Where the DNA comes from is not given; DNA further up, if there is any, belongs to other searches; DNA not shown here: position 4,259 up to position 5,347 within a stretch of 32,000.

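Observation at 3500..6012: DUF4058 (nuclease-like) plus TIGR02996/SUKH module embedded inside the glycine-cleavage operon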

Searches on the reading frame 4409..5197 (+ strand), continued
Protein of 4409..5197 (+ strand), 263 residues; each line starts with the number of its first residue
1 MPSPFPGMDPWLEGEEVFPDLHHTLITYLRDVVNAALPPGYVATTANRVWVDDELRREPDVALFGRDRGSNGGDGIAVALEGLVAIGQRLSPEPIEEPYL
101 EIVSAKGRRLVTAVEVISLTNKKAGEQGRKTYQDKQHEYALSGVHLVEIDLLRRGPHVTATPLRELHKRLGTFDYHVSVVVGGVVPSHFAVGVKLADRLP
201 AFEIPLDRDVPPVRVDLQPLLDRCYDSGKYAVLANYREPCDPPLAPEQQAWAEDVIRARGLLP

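Call 27: predict_structure(alignment_id=A2)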
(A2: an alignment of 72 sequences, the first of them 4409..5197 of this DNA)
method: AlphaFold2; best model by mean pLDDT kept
length: 263 residues; sequences in the alignment: 72
mean_pLDDT: 88.2   pTM: 0.89
mean pLDDT of the five models: 88.2, 87.7, 85.3, 84.8, 82.0
residues with pLDDT >= 90: 171; 70-90: 70; 50-70: 14; < 50: 8
segments of 3 or more residues with pLDDT < 50: 70-75
pLDDT, mean of each block of 10 residues (from residue 1): 88 93 97 96 91 87 78 56 83 55 90 95 79 87 93 93 94 97 87 97 93 96 93 89 94 93 83
secondary structure, 60 per line:
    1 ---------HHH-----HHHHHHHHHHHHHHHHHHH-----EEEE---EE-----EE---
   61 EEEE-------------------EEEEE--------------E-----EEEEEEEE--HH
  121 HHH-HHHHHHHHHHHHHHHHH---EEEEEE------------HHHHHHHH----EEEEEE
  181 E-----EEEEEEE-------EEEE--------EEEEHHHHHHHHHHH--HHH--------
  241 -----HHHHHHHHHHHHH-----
elements in order: H18-36 E42-45 E61-64 E84-88 E109-116 H119-123 H125-141 E145-150 H163-170 E175-181 E187-193 E201-204 E213-216 H217-227 H246-258

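Call 30: search_solved_structures(query=A2, max_evalue=10, show_alignments=3)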
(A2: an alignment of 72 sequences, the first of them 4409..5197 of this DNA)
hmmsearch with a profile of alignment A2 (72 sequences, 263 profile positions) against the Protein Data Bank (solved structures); distinct sequences matched with E-value up to 10: 0.

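Call 31: fold_search(model_id=the predicted structure, library=pdb)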
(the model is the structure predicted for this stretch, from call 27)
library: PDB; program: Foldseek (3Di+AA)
matches with E <= 10: 405; with E <= 0.001: 0
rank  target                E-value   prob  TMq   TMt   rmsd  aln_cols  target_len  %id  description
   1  2vhi_H                1.2e-01  0.09  0.19  0.16  20.7       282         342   12  Crystal structure of a pyrimidine degrading enzyme from Drosophila melanogaster (released 2008-03-25)
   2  1wdj_B                1.3e-01  0.84  0.36  0.58   9.8       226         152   15  Crystal structure of TT1808 from Thermus thermophilus HB8 (released 2004-11-17)
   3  6uxg_A                1.3e-01  0.38  0.19  0.21   9.5       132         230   19  Structure of V. metoecus NucC, trimer form (released 2019-12-25)
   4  2vhi_C                1.3e-01  0.08  0.20  0.15  21.2       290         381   10  Crystal structure of a pyrimidine degrading enzyme from Drosophila melanogaster (released 2008-03-25)
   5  5g3p_C                1.3e-01  0.06  0.17  0.15  19.9       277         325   11  Bacillus cereus formamidase (BceAmiF) acetylated at the active site. (released 2017-04-12)
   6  5h8j_I                1.5e-01  0.06  0.17  0.16  18.9       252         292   12  Crystal structure of Medicago truncatula N-carbamoylputrescine amidohydrolase (MtCPA) in complex with cadaverine (released 2016-04-20)
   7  2dyu_A                1.5e-01  0.05  0.17  0.15  21.7       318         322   11  Helicobacter pylori formamidase AmiF contains a fine-tuned cysteine-glutamate-lysine catalytic triad (released 2007-02-13)
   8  5g3p_B                1.6e-01  0.06  0.17  0.15  20.6       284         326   10  Bacillus cereus formamidase (BceAmiF) acetylated at the active site. (released 2017-04-12)
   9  2vhi_A                1.8e-01  0.08  0.21  0.17  21.3       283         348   11  Crystal structure of a pyrimidine degrading enzyme from Drosophila melanogaster (released 2008-03-25)
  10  5g3p_A                2.0e-01  0.06  0.16  0.14  16.8       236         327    9  Bacillus cereus formamidase (BceAmiF) acetylated at the active site. (released 2017-04-12)
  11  6mg6_A                2.1e-01  0.06  0.17  0.16  19.6       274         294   11  Crystal structure of carbon-nitrogen hydrolase from Helicobacter pylori G27 (released 2018-09-26)
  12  6le2_A                2.1e-01  0.06  0.18  0.16  21.0       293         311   12  Structure of D-carbamoylase mutant from Nitratireductor indicus (released 2020-10-28)
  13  2e2l_E                2.1e-01  0.04  0.17  0.15  21.5       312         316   12  Helicobacter pylori formamidase AmiF contains a fine-tuned cysteine-glutamate-lysine catalytic triad (released 2007-02-13)
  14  6mg6_B                2.4e-01  0.08  0.21  0.19  19.0       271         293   11  Crystal structure of carbon-nitrogen hydrolase from Helicobacter pylori G27 (released 2018-09-26)
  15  6lcg_A                2.4e-01  0.03  0.14  0.12  20.9       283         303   14  Structure of D-carbamoylase mutant from Nitratireductor indicus (released 2020-10-28)
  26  3ijm_B                4.6e-01  0.63  0.26  0.44   4.2       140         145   10  The structure of a restriction endonuclease-like fold superfamily protein from Spirosoma linguale. (released 2009-09-22)
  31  3ijm_A                5.2e-01  0.63  0.26  0.43   4.2       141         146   10  The structure of a restriction endonuclease-like fold superfamily protein from Spirosoma linguale. (released 2009-09-22)
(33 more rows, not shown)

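Call 34: search_protein_families(library=pfam, alignment_id=A2, max_evalue=1)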
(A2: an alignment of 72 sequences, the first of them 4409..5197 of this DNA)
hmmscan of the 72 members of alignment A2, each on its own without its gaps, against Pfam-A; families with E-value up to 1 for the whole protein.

A. member 1, window:4409-5197:+ (263 aa): 2 families
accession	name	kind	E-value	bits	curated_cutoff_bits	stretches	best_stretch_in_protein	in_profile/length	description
PF13267.11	DUF4058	-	1.4e-54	185.6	25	1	1-254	1-253/254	Protein of unknown function (DUF4058)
PF05685.18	Uma2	-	0.016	15.2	27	1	22-68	36-82/172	Putative restriction endonuclease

B. families by the number of members that match (of 72 scanned): 2 families
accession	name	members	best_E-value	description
PF13267.11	DUF4058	72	2.9e-58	Protein of unknown function (DUF4058)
PF05685.18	Uma2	59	0.00018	Putative restriction endonuclease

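Call 38: search_protein_families(library=pfam, proteins=[L003:4381-5016:+, L024:4955-5203:+, L034:2949-3173:+, L034:3195-3419:+, L034:3505-3945:+, L059:4768-5424:+, L003:6789-7538:+], max_evalue=0.1)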
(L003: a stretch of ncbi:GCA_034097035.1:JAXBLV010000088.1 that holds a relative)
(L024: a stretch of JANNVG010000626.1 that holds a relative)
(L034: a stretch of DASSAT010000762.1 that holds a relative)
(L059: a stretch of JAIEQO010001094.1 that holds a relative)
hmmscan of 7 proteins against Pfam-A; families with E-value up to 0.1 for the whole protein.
L003:4381-5016:+ (212 aa): 1 family
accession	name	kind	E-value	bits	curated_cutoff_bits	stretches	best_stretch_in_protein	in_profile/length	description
PF24281.2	HVO_2928_N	-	0.1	12.6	27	0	140-184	16-60/168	HVO_2928, N-terminal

L024:4955-5203:+ (83 aa): 0 families

L034:2949-3173:+ (75 aa): 0 families

L034:3195-3419:+ (75 aa): 0 families

L034:3505-3945:+ (147 aa): 0 families

L059:4768-5424:+ (219 aa): 0 families

L003:6789-7538:+ (250 aa): 2 families
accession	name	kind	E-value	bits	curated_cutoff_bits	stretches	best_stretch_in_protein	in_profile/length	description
PF09346.15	SMI1_KNR4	-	3.1e-09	37.9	25.4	1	92-236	1-124/125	SMI1 / KNR4 family (SUKH-1)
PF14568.11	SUKH_6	-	0.007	17.3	27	1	101-215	7-104/119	SMI1-KNR4 cell-wall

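Call 39: search_protein_families(library=ncbifam, proteins=[L003:4381-5016:+, L024:4955-5203:+, L034:2949-3173:+, L034:3505-3945:+, L059:4768-5424:+, L003:6789-7538:+], max_evalue=0.1)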
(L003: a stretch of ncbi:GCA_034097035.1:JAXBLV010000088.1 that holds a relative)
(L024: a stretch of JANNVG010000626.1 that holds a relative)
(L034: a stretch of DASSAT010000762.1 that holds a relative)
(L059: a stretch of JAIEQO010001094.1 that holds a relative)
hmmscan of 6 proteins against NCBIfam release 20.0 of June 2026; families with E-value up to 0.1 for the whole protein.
L003:4381-5016:+ (212 aa): 0 families

L024:4955-5203:+ (83 aa): 0 families

L034:2949-3173:+ (75 aa): 0 families

L034:3505-3945:+ (147 aa): 0 families

L059:4768-5424:+ (219 aa): 0 families

L003:6789-7538:+ (250 aa): 1 family
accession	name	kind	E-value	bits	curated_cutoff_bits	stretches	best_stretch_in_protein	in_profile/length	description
TIGR02996.1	rpt_mate_G_obs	domain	5.3e-17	61.3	29.05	1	3-46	1-45/45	TIGR02996 domain-containing protein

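Call 44: search_protein_families(library=pfam, proteins=[L060:2715-3974:+, L061:4872-6470:+, L065:3091-3969:+, L065:4636-5913:+, L067:2948-3985:+, L069:2816-3862:+, L080:4774-5712:+, L082:3282-3926:+, L083:2413-3921:+, L083:4846-6039:+], max_evalue=0.001)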
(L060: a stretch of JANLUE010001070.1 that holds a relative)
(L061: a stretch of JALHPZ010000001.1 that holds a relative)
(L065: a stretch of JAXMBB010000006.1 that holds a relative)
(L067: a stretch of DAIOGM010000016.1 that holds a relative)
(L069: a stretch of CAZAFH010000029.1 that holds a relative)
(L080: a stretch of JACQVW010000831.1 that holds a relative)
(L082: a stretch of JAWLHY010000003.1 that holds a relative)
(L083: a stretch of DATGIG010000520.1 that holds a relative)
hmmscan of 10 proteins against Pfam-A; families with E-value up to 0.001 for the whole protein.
L060:2715-3974:+ (420 aa): 3 families
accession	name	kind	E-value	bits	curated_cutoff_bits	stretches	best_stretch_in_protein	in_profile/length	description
PF00591.27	Glycos_transf_3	-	6.2e-49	167.4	27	1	79-301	4-251/253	Glycosyl transferase family, a/b domain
PF02885.22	Glycos_trans_3N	-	2.4e-21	75.7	26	1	6-67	2-63/63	Glycosyl transferase family, helical bundle domain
PF07831.19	PYNP_C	-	5e-18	65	27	1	343-415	2-74/75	Pyrimidine nucleoside phosphorylase C-terminal domain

L061:4872-6470:+ (533 aa): 1 family
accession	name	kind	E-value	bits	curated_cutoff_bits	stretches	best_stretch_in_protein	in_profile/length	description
PF00282.25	Pyridoxal_deC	-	3e-16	59.6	27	1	66-434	25-369/375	Pyridoxal-dependent decarboxylase conserved domain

L065:3091-3969:+ (293 aa): 2 families
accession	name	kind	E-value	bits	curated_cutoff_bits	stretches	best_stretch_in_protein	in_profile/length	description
PF01634.23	HisG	-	1.3e-43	149.1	25.5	1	51-213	1-157/158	ATP phosphoribosyltransferase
PF08029.16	HisG_C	-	2.7e-23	82.3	23.5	1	218-290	1-73/73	HisG, C-terminal domain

L065:4636-5913:+ (426 aa): 1 family
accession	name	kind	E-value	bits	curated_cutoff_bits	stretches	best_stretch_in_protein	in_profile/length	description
PF00202.27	Aminotran_3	-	1.9e-75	254.5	30.5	1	34-358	10-348/403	Aminotransferase class-III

L067:2948-3985:+ (346 aa): 2 families
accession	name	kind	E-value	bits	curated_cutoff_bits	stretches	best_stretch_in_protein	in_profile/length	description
PF03641.19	Lysine_decarbox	-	3.4e-23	82.7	27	1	127-253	11-130/131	Possible lysine decarboxylase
PF18306.6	LDcluster4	-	2.4e-09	37.4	26.3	1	77-187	2-109/151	SLOG cluster4 family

L069:2816-3862:+ (349 aa): 2 families
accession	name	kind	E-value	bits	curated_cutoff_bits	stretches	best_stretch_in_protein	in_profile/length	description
PF03641.19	Lysine_decarbox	-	2.9e-23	82.9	27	1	127-253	11-130/131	Possible lysine decarboxylase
PF18306.6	LDcluster4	-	9.5e-11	42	26.3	1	77-187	2-109/151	SLOG cluster4 family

L080:4774-5712:+ (313 aa): 2 families
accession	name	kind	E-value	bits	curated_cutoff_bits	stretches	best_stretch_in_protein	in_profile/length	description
PF04452.19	Methyltrans_RNA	-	5.2e-30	104.6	23.9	2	102-186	6-91/165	RNA methyltransferase domain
PF20260.4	PUA_4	-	0.00035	21.1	23.9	1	37-73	3-39/48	RNA methyltransferase PUA domain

L082:3282-3926:+ (215 aa): 2 families
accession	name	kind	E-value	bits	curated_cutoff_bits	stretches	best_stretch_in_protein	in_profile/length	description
PF01638.23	HxlR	-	1.8e-23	82.6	20.8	1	18-104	1-87/91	HxlR-like helix-turn-helix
PF02036.22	SCP2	-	8.8e-06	26.4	21.3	1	129-210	14-99/101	SCP-2 sterol transfer family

L083:2413-3921:+ (503 aa): 5 families
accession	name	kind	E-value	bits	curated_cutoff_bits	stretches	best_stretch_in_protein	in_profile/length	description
PF13517.12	FG-GAP_3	-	2.9e-26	92.3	26.9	4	355-416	1-61/61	FG-GAP-like repeat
PF01839.29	FG-GAP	-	1.1e-17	63.9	22.1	2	398-426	2-36/37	FG-GAP repeat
PF12256.14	TcdB_toxin_midN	-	8.1e-07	29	24.8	0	402-430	31-56/181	Insecticide toxin TcdB middle/N-terminal region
PF07483.16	W_rich_C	-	1.9e-05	25.1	26.2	0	346-379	36-67/105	Tryptophan-rich Synechocystis species C-terminal domain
PF16743.10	PliI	-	0.00024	21.2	27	0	401-426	62-87/123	Periplasmic lysozyme inhibitor of I-type lysozyme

L083:4846-6039:+ (398 aa): 2 families
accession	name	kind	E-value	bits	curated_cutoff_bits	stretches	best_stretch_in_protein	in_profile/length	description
PF00561.26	Abhydrolase_1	-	5.5e-25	88.9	25.8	1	58-368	1-244/245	alpha/beta hydrolase fold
PF12697.13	Abhydrolase_6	-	1.6e-06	29.4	26.3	1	60-339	1-178/217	Alpha/beta hydrolase family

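Call 45: find_related_loci(query=A2, collection=viral_contigs, flank=4000)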
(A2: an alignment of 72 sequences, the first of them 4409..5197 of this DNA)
Query A2 (263 aa) in viral_contigs; peptide patterns used: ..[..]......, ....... (x = any residue, [..] = any of these).
50 stretches matched a pattern, but none encodes a relative of the query by tblastn (E <= 1e-3).

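Call 62: search_protein_families(library=padloc, proteins=[L003:4381-5016:+, L024:4955-5203:+, L034:2949-3173:+, L034:3505-3945:+], max_evalue=0.01)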
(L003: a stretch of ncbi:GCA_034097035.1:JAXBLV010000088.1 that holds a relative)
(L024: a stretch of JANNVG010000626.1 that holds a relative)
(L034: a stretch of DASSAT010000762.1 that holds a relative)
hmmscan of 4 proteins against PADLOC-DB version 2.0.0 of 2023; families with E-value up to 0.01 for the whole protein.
L003:4381-5016:+ (212 aa): 1 family
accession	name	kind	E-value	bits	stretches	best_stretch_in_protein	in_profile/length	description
PDLC01472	PD_DExK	-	1.3e-46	156.1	1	54-198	2-140/146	"CAS-I,CAS-II,CAS-III,CAS-IV,CAS-V,CAS-VI; associated"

L024:4955-5203:+ (83 aa): 0 families

L034:2949-3173:+ (75 aa): 0 families

L034:3505-3945:+ (147 aa): 0 families

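Call 72: search_protein_families(library=pfam, proteins=[L011:1037-1747:+, L064:1860-2606:+, L020:1841-2551:+], max_evalue=0.01)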
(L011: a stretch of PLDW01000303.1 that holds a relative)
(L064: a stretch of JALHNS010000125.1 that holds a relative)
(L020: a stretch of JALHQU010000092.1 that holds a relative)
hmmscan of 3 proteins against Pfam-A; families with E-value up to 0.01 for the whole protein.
L011:1037-1747:+ (237 aa): 1 family
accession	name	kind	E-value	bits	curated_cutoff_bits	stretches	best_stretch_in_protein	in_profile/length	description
PF05685.18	Uma2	-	5.7e-16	58.9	27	1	36-189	1-151/172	Putative restriction endonuclease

L064:1860-2606:+ (249 aa): 1 family
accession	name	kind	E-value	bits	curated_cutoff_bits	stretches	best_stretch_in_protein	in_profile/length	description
PF05685.18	Uma2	-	5.9e-14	52.4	27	1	48-200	3-151/172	Putative restriction endonuclease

L020:1841-2551:+ (237 aa): 1 family
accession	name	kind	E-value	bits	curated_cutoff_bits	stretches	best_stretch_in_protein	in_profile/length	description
PF05685.18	Uma2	-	5.8e-17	62.1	27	1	55-195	11-153/172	Putative restriction endonuclease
